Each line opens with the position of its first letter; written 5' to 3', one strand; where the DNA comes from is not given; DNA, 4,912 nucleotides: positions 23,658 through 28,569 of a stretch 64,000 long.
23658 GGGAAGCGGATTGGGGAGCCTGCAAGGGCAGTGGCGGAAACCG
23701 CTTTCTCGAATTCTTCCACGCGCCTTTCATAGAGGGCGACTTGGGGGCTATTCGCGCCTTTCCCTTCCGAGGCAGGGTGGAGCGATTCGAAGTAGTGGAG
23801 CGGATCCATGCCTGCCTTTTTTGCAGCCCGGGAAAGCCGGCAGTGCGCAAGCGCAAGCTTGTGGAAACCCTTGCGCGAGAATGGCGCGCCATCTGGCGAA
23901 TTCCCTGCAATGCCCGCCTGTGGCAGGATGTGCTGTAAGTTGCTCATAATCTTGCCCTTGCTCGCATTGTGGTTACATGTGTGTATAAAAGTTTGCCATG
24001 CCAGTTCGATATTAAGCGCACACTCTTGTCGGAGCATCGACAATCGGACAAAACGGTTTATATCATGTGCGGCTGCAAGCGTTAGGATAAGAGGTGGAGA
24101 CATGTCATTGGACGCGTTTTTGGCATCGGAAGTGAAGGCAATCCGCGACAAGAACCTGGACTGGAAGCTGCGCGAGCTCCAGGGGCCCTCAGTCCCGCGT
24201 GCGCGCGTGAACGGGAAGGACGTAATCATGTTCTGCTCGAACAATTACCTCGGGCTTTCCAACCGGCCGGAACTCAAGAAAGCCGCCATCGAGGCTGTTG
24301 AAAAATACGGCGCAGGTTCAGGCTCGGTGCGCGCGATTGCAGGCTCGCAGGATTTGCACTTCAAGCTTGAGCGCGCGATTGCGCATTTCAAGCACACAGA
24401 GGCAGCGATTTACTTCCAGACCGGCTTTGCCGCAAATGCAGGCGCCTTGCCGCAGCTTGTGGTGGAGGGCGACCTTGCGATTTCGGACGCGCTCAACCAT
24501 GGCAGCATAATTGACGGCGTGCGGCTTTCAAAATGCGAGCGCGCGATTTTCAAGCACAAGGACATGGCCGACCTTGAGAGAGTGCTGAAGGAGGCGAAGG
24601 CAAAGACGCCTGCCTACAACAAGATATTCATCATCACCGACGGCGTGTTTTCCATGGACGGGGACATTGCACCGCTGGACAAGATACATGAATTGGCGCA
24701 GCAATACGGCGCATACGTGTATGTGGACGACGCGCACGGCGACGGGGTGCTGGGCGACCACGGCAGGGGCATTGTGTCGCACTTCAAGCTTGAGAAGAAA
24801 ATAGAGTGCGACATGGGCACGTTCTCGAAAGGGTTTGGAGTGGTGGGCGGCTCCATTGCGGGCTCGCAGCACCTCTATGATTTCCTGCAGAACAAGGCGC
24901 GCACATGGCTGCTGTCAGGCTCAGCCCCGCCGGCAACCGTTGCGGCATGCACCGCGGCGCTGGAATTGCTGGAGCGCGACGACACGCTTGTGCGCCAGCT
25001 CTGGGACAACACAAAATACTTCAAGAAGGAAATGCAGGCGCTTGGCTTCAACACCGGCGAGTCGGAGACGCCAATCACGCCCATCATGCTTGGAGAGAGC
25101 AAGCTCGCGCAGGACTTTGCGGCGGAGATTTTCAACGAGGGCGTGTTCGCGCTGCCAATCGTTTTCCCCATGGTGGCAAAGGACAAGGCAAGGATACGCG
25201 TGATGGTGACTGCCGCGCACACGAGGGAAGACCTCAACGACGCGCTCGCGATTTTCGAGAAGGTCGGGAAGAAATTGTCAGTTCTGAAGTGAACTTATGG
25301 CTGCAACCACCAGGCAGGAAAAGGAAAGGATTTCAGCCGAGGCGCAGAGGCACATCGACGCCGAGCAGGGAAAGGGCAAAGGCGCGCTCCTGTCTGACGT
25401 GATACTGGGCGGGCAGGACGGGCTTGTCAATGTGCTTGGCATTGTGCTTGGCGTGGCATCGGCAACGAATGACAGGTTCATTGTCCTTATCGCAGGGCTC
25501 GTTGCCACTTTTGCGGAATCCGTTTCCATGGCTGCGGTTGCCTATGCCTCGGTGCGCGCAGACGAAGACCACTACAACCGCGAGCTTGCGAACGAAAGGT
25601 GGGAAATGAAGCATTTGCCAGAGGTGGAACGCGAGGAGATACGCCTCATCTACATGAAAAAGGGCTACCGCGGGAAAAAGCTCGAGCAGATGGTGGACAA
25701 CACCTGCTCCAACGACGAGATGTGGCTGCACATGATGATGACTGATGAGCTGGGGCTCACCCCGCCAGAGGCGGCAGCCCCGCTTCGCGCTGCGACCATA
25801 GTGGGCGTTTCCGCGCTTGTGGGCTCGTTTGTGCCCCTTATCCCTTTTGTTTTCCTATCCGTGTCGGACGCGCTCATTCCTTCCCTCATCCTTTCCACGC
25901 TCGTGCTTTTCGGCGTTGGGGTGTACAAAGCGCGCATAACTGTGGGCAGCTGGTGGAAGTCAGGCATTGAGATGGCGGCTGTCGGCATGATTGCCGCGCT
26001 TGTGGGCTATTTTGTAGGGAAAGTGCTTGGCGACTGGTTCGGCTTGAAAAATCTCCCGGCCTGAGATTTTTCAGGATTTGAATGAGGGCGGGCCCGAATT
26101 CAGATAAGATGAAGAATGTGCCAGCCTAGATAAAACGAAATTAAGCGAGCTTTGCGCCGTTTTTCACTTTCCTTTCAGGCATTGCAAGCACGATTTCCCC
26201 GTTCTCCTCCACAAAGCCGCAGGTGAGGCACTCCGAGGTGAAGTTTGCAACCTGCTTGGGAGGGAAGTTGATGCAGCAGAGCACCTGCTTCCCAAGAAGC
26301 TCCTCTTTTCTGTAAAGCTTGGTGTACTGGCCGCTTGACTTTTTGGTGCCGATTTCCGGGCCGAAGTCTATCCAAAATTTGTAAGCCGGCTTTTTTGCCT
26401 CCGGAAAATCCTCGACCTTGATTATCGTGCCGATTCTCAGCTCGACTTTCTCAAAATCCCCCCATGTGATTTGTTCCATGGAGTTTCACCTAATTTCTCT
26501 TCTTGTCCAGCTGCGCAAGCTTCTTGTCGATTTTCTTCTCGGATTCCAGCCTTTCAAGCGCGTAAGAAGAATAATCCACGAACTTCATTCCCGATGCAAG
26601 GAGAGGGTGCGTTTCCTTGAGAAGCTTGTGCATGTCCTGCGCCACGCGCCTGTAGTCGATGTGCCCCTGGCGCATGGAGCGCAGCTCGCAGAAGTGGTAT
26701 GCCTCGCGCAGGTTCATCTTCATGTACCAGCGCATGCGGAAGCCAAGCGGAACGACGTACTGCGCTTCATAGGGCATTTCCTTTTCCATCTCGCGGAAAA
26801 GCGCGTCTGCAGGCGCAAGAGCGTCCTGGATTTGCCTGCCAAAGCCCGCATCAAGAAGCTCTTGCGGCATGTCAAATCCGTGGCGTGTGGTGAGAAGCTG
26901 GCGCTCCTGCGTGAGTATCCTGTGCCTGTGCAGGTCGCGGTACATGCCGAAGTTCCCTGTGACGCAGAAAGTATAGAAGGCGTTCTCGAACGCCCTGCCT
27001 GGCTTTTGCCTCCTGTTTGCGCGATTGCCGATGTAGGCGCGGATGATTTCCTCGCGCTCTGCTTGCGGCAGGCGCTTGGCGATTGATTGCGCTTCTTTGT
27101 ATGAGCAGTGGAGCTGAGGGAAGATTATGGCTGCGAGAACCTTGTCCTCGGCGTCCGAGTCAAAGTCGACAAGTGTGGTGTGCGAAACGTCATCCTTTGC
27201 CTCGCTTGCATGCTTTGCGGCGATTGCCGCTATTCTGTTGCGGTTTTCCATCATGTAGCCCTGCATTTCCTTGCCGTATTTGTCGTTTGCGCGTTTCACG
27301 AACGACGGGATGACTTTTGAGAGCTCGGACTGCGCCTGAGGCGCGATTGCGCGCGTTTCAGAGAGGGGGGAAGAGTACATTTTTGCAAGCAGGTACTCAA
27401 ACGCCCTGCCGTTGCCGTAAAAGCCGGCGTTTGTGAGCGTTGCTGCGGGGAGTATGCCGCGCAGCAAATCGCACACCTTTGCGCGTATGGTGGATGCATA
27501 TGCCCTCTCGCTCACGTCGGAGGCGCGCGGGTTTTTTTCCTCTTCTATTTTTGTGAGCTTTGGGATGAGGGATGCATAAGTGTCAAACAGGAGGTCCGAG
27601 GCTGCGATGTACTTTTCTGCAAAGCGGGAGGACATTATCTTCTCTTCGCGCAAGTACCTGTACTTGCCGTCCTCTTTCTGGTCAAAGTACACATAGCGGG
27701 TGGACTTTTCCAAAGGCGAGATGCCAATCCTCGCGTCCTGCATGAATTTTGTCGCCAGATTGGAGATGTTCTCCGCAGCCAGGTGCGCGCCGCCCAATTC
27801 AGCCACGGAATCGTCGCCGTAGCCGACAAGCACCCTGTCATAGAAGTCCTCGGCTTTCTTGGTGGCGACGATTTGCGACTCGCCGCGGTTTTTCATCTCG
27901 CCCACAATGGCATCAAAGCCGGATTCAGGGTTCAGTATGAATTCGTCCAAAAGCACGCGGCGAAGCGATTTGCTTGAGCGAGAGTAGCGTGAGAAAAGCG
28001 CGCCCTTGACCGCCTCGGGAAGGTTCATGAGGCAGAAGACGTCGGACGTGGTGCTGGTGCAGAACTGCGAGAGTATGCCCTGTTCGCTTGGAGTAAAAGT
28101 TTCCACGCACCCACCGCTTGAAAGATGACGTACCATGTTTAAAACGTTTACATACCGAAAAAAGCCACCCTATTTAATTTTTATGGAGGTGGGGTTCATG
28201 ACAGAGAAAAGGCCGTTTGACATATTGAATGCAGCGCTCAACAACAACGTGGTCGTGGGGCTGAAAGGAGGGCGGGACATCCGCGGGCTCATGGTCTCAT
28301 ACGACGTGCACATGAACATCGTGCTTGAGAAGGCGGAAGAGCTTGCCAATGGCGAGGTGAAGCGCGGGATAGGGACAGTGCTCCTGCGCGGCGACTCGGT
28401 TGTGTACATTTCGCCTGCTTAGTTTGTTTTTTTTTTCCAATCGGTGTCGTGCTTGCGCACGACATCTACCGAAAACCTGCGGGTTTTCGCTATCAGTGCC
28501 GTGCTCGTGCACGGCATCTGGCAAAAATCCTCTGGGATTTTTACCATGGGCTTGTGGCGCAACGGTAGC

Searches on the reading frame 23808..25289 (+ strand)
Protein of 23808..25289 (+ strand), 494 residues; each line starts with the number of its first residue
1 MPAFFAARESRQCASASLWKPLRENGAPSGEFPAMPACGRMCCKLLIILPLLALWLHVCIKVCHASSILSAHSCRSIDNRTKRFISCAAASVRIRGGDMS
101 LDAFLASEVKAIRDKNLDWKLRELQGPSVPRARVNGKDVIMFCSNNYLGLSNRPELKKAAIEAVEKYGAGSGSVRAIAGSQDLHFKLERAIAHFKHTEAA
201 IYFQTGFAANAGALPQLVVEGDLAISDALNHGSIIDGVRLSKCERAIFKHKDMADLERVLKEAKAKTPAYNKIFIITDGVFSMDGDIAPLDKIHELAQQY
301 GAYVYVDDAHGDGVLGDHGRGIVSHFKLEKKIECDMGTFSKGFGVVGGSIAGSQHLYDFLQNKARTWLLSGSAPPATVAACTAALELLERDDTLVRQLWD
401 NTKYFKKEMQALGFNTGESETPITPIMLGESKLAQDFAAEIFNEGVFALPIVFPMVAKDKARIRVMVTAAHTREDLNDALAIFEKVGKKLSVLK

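Call 72: search_protein_families(library=pfam, proteins=[window:23808-25289:+], max_evalue=0.0001)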
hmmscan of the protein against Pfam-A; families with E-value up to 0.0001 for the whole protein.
window:23808-25289:+ (494 aa): 1 family
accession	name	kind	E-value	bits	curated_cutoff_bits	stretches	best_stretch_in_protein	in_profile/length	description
PF00155.27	Aminotran_1_2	-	1.8e-60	205.5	19.7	1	137-481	1-359/361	Aminotransferase class I and II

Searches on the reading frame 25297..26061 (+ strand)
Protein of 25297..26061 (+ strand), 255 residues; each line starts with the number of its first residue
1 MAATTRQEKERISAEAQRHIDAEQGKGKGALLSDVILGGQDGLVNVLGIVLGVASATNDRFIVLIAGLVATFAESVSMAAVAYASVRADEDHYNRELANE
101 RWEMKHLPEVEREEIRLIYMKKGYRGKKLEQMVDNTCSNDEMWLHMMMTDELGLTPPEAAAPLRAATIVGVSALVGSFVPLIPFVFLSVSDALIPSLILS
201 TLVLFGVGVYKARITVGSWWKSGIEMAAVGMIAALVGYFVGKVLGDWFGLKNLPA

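Call 72: search_protein_families(library=pfam, proteins=[window:25297-26061:+], max_evalue=0.0001)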
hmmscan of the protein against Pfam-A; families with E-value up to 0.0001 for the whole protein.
window:25297-26061:+ (255 aa): 1 family
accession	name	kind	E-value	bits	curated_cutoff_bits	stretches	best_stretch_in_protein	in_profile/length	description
PF01988.24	VIT1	-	5.4e-62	209.8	28.1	1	32-242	1-214/214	VIT family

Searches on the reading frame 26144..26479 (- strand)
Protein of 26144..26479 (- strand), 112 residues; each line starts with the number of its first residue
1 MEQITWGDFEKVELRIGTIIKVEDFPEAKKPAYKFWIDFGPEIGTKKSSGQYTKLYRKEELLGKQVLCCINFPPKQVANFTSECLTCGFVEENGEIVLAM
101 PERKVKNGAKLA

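Call 72: search_protein_families(library=pfam, proteins=[window:26144-26479:-], max_evalue=0.0001)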
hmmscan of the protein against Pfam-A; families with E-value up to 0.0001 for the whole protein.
window:26144-26479:- (112 aa): 1 family
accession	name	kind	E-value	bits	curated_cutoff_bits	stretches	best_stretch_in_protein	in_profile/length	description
PF01588.26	tRNA_bind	-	3.2e-13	50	27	1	14-110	1-96/96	Putative tRNA binding domain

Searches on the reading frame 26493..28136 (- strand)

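Call 31: search_protein_families(library=pfam, proteins=[window:26493-28136:-], max_evalue=0.01)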
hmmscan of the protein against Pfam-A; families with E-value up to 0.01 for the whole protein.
window:26493-28136:- (548 aa): 1 family
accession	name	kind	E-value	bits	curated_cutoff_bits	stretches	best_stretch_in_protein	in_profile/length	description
PF02511.20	Thy1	-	1e-38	133.5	24.8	2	342-511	17-190/191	Thymidylate synthase complementing protein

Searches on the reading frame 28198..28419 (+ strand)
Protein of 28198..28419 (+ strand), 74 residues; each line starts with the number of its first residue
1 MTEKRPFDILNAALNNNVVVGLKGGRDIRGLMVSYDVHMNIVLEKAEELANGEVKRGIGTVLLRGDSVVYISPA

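Call 7: find_related_loci(query=window:28198-28419:+, collection=genome_contigs, flank=3000)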
Query seq(74 aa) (74 aa) in genome_contigs; peptide patterns used: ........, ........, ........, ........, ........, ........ (x = any residue, [..] = any of these).
299 stretches matched a pattern; 162 encode a relative of the query (tblastn E <= 1e-3); the best 80 are kept; 80 distinct loci.
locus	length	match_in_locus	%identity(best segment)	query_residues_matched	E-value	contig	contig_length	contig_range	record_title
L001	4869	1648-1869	99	1-74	2e-45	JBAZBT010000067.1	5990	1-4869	MAG: Candidatus Micrarchaeia archaeon isolate SO_2017_GW1_119 NODE_50280_length_5990_cov_0.901586_OW334_2017, whole geno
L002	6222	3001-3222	100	1-74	5e-45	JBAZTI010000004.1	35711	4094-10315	MAG: Candidatus Micrarchaeia archaeon isolate SO_2017_GW1_2 NODE_5389_length_35711_cov_0.977406_OW334_2017, whole genome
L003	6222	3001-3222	100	1-74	5e-45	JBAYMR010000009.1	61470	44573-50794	MAG: Candidatus Micrarchaeia archaeon isolate SO_2016_LW1_44 scaffold00291_LW64-88_2016, whole genome shotgun sequence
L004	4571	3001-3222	99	1-74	2e-44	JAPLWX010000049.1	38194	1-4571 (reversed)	MAG: Candidatus Micrarchaeota archaeon isolate LacPavin_0419_WC90_MAG_54_17 LacPavin_0419_WC90_scaffold_159890, whole ge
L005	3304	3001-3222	95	1-74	2e-42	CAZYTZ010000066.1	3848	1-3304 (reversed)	MAG TPA_asm: Candidatus Micrarchaeota archaeon isolate SRP178699_co1_434 genome assembly, contig: NODE_36768_length_3848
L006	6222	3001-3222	88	1-74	1e-41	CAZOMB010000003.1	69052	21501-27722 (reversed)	MAG TPA_asm: Candidatus Micrarchaeota archaeon isolate binchicken_co334_127 genome assembly, contig: NODE_560_length_690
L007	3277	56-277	91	1-74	2e-41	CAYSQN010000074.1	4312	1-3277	MAG TPA_asm: Candidatus Micrarchaeota archaeon isolate binchicken_co105_55 genome assembly, contig: NODE_28311_length_43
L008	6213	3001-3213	94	1-71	2e-40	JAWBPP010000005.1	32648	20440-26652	MAG: Candidatus Anstonellaceae archaeon isolate HNT-4_202101_bins_86 HNT-4_202101_bins_86_scaffold_5, whole genome shotg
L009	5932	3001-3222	84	1-74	2e-39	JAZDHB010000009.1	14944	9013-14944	MAG: Candidatus Micrarchaeota archaeon isolate MEGAHIT-group-0.296 k141_9630096, whole genome shotgun sequence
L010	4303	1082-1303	85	1-74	3e-39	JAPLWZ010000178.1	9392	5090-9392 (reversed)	MAG: Candidatus Micrarchaeota archaeon isolate LacPavin_0920_WC57_MAG_51_7 LacPavin_0920_WC57_scaffold_634156, whole gen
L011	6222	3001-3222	84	1-74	2e-39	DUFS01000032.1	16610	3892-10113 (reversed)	MAG TPA_asm: Candidatus Micrarchaeota archaeon isolate UBA10161 contig_56253, whole genome shotgun sequence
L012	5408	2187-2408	84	1-74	2e-39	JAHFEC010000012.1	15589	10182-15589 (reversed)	MAG: Candidatus Micrarchaeota archaeon isolate nzgw26 NODE_3114_length_15590_cov_2.921197, whole genome shotgun sequence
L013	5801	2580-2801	86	1-74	5e-39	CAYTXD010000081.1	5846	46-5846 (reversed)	MAG TPA_asm: Candidatus Micrarchaeota archaeon isolate SRP141376_co2_413 genome assembly, contig: NODE_22858_length_5846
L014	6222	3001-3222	85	1-74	7e-39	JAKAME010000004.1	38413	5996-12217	MAG: Candidatus Micrarchaeota archaeon isolate WY5.bin156 NODE_1495_length_38413_cov_1.491929, whole genome shotgun sequ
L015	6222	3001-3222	84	1-74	5e-39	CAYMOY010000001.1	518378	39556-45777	MAG TPA_asm: Candidatus Micrarchaeota archaeon isolate binchicken_co66_60 genome assembly, contig: NODE_9_length_518378_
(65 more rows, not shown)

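Call 14: find_related_loci(query=window:28198-28419:+, collection=metagenome_contigs, flank=2500)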
Query seq(74 aa) (74 aa) in metagenome_contigs; peptide patterns used: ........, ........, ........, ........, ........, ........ (x = any residue, [..] = any of these).
404 stretches matched a pattern; 171 encode a relative of the query (tblastn E <= 1e-3); the best 80 are kept; 80 distinct loci.
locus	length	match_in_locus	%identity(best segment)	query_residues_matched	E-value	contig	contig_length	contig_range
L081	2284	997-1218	100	1-74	2e-45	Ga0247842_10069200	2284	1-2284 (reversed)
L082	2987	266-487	100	1-74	3e-45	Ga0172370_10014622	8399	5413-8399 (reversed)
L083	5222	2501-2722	100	1-74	3e-45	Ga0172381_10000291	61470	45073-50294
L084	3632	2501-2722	100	1-74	3e-45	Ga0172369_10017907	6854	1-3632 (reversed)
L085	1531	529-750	100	1-74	4e-46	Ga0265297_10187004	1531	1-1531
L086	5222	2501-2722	100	1-74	3e-45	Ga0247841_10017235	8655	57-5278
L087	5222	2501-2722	100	1-74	3e-45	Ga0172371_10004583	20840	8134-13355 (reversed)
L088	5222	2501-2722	100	1-74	3e-45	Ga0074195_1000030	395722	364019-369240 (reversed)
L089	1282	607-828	100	1-74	1e-46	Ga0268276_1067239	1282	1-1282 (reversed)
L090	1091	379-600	100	1-74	3e-47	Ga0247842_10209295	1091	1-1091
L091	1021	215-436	99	1-74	9e-47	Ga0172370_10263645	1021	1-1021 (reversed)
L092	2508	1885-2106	99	1-74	1e-44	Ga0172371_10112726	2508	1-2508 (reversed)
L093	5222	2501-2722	96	1-74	1e-43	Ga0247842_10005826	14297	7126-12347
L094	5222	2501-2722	96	1-74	1e-43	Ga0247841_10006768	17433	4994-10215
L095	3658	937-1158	95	1-74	4e-43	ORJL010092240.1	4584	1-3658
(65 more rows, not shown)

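Call 31: search_protein_families(library=pfam, proteins=[window:28198-28419:+], max_evalue=0.01)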
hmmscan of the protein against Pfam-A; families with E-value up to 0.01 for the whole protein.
window:28198-28419:+ (74 aa): 1 family
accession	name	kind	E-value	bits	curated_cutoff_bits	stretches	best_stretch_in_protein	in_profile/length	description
PF01423.28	LSM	-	3.7e-21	75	23.4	1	9-73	2-66/66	LSM domain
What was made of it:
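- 28198..28422 (+): Sm/LSm protein gene (context): the gene upstream of the array. Pfam LSM domain, E = 3.7e-21 (call 31).
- Checked: The upstream gene is an LSM-domain protein at 28198-28422 (call 31).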
